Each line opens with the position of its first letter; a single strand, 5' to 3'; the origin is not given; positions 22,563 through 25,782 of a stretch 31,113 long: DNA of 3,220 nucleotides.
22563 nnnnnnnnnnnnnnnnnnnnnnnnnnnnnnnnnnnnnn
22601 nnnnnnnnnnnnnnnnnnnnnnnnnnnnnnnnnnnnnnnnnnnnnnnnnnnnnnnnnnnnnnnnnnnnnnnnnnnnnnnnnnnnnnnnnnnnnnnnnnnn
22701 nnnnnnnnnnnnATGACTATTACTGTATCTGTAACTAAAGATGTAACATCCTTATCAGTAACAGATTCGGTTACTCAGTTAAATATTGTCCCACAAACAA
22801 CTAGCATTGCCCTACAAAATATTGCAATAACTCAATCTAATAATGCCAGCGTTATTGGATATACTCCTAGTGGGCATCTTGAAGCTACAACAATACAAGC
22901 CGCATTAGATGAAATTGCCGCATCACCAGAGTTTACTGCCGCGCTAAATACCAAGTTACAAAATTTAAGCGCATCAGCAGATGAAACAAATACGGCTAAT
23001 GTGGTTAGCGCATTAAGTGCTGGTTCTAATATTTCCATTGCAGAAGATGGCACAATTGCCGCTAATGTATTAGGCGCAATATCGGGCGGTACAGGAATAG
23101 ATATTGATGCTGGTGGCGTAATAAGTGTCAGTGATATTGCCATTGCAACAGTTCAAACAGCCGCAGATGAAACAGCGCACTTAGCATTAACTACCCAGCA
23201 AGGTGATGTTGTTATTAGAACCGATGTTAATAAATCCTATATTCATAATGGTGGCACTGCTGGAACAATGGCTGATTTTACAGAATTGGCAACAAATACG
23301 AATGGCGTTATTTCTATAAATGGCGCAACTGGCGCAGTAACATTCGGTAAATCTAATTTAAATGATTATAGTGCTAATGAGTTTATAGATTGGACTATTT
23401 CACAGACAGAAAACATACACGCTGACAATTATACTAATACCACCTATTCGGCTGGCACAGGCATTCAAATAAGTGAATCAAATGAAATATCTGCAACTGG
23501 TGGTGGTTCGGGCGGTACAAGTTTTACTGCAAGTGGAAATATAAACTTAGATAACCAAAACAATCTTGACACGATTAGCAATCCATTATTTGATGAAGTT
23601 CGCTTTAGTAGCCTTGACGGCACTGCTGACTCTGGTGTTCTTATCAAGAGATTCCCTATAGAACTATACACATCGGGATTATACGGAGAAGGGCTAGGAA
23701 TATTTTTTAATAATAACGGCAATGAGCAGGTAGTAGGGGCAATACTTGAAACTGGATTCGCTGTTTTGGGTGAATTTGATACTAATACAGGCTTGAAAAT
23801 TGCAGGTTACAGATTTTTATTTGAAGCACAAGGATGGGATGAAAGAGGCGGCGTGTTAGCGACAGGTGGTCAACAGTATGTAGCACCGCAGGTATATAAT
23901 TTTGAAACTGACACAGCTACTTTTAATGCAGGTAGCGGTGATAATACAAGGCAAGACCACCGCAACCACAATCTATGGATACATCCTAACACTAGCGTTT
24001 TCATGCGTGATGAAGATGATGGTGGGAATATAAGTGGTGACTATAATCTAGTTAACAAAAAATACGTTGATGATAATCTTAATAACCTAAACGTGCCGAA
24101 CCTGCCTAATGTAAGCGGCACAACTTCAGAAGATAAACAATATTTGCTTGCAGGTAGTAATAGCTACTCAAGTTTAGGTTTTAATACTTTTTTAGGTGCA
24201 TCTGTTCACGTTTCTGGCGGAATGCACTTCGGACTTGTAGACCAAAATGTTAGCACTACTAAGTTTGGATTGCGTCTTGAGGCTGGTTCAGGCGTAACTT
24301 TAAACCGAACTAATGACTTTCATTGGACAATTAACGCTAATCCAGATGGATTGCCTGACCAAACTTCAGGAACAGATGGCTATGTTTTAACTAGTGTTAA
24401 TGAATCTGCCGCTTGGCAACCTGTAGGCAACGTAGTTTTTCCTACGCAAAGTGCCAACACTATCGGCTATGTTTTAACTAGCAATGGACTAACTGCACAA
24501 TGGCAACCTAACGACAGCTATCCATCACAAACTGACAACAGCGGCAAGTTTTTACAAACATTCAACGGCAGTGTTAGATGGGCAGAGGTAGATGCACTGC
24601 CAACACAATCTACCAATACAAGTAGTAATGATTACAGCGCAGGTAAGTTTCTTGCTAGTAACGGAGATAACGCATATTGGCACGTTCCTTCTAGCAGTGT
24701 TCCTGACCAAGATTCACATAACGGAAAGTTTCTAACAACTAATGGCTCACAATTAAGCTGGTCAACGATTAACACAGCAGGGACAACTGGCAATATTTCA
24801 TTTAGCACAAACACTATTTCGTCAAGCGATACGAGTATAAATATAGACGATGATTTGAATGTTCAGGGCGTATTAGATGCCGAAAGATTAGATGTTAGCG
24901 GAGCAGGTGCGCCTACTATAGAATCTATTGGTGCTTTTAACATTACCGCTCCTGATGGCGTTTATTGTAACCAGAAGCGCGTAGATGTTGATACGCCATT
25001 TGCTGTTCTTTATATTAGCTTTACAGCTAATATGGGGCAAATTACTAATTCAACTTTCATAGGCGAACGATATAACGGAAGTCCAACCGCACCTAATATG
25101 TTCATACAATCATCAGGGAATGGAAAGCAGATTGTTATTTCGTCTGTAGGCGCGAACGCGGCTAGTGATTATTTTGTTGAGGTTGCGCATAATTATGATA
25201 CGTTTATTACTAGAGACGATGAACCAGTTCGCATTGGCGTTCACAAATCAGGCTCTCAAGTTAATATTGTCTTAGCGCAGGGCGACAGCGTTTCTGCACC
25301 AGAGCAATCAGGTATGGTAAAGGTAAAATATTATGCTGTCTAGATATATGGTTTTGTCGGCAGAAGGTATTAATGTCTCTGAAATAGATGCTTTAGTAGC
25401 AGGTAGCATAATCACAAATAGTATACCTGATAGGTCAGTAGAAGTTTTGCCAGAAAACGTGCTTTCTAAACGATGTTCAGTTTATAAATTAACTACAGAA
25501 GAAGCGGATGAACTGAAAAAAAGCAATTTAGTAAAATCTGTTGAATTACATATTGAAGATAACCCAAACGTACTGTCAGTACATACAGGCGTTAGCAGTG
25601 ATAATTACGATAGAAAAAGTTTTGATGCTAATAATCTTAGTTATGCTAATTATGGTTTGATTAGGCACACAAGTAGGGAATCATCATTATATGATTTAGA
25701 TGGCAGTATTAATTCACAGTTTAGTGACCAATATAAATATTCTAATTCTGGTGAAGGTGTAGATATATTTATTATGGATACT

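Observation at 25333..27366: Phage-encoded S8 subtilase translationally coupled to the distal tail fibre gene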

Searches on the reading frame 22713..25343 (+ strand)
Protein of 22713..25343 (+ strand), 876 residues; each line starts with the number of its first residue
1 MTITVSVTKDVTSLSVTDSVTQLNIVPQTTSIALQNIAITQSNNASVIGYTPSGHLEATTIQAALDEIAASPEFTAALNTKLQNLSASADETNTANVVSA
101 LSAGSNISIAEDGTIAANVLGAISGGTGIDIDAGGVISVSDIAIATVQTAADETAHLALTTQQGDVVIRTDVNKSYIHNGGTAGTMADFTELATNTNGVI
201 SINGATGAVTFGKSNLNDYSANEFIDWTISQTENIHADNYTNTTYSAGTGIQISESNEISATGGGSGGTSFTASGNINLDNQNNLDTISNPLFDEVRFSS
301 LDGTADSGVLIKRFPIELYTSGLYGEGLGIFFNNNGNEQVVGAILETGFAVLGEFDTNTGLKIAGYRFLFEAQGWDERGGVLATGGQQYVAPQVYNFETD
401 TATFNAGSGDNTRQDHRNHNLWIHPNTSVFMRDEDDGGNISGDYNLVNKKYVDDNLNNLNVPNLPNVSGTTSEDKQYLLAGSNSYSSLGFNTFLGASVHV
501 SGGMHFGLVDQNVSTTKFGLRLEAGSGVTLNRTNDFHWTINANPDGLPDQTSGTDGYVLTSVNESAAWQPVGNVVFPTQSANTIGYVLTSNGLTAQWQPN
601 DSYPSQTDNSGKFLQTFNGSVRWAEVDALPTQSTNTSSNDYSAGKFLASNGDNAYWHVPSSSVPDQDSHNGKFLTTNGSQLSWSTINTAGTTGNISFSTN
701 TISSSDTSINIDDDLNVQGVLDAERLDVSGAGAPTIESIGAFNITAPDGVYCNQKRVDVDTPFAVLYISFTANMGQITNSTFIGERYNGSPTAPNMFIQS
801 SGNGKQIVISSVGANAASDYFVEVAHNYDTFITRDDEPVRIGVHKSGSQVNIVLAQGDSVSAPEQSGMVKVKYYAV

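Call 6: search_protein_families(library=pfam, proteins=[window:22713-25343:+], max_evalue=0.01)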
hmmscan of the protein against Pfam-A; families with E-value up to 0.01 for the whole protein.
window:22713-25343:+ (876 aa): 0 families

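Call 7: search_protein_families(library=phrogs, proteins=[window:22713-25343:+], max_evalue=0.001)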
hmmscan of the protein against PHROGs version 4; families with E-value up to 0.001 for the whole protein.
window:22713-25343:+ (876 aa): 3 families
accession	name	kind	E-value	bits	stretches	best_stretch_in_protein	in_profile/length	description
phrog_23595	-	tail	1e-09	38.9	1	133-216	262-349/440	minor tail protein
phrog_5207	-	unknown function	6.3e-07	29.2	1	37-216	313-474/689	-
phrog_26941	-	tail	0.00047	20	0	81-217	242-379/603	tail protein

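Call 90: search_protein_families(library=ncbifam, proteins=[window:22713-25343:+], max_evalue=0.01)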
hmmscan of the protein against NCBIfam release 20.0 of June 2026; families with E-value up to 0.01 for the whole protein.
window:22713-25343:+ (876 aa): 0 families

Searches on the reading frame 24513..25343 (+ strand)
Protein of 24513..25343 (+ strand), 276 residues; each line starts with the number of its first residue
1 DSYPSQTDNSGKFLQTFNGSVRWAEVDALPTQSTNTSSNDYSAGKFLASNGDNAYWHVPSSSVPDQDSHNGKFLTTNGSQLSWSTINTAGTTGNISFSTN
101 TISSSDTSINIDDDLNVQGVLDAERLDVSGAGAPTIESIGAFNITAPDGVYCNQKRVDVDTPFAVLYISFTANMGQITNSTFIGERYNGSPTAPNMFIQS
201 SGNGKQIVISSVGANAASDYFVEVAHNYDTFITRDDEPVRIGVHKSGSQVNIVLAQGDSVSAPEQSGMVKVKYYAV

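Call 71: search_protein_families(library=pfam, proteins=[window:24513-25343:+], max_evalue=0.01)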
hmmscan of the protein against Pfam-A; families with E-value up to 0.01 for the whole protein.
window:24513-25343:+ (276 aa): 0 families

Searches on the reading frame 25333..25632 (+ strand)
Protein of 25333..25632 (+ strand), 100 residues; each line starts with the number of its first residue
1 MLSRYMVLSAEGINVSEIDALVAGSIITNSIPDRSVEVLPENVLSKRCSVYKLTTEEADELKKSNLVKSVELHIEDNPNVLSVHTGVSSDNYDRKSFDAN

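Call 74: search_solved_structures(query=A3, max_evalue=10, show_alignments=3)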
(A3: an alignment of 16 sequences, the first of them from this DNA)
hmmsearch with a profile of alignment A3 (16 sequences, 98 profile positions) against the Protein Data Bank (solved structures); distinct sequences matched with E-value up to 10: 0.

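Call 89: search_protein_families(library=pfam, alignment_id=A3, max_evalue=10)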
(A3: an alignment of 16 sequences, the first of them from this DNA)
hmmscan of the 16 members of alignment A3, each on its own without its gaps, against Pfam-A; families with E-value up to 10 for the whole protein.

A. member 1, seq(100 aa): 0 families

B. families by the number of members that match (of 16 scanned): 6 families
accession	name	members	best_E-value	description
PF05922.21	Inhibitor_I9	3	0.047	Peptidase inhibitor I9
PF00932.25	LTD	1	0.018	Lamin Tail Domain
PF17891.6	FluMu_N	1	0.018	Mu-like prophage FluMu N-terminal domain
PF12478.13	UBAP2-Lig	1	0.075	UBAP2/protein lingerer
PF04023.20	FeoA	1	0.16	FeoA domain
PF25274.1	MJ0548_C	1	0.21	Connectase MJ0548-like, C-terminal domain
